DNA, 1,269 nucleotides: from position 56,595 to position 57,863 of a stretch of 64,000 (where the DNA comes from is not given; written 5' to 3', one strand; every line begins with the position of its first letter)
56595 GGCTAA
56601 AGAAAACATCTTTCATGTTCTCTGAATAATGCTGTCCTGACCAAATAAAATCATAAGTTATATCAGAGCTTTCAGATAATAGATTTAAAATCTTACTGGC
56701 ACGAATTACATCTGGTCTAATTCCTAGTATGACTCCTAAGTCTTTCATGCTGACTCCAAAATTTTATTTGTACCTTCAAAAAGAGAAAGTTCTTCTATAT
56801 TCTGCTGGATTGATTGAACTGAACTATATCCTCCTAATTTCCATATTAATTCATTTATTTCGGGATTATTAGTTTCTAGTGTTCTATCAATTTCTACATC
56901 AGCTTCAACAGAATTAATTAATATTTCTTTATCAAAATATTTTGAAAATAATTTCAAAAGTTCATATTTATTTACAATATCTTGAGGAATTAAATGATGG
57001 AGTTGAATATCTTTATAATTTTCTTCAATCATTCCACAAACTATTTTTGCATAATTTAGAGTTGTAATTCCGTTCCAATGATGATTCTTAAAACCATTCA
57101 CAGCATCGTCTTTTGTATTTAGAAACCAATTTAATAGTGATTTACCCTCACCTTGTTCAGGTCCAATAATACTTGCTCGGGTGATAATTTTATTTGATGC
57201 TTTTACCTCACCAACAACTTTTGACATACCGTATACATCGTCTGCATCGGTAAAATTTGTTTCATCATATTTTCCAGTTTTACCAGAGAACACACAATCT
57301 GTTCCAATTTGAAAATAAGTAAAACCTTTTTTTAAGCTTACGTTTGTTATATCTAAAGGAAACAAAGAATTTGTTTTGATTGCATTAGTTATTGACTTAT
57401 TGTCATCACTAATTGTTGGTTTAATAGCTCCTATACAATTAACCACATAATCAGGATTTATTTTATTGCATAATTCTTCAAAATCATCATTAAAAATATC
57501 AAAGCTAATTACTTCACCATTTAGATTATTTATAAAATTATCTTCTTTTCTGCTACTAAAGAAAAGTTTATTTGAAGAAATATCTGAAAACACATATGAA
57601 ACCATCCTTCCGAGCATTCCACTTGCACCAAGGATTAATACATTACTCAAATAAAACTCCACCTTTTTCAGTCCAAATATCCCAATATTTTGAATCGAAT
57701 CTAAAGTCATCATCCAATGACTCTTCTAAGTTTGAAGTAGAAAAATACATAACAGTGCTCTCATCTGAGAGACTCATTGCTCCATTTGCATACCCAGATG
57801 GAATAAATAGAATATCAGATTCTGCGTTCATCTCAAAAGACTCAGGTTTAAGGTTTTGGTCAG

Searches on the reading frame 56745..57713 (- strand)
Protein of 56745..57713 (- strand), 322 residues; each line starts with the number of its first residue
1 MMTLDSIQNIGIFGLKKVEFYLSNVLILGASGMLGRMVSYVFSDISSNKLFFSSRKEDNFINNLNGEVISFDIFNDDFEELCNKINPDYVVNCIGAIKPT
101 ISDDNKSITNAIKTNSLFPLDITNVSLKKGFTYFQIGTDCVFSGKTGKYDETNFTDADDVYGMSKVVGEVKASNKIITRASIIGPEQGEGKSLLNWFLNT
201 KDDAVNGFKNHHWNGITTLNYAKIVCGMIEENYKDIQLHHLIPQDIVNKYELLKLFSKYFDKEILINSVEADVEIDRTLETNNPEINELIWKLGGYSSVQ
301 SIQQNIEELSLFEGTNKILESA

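Call 24: find_encoding_contigs(protein=window:56745-57713:-, flank=10000, max_places=5)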
Protein window:56745-57713:- (322 aa): no gene with exactly this product is on record in the collection.
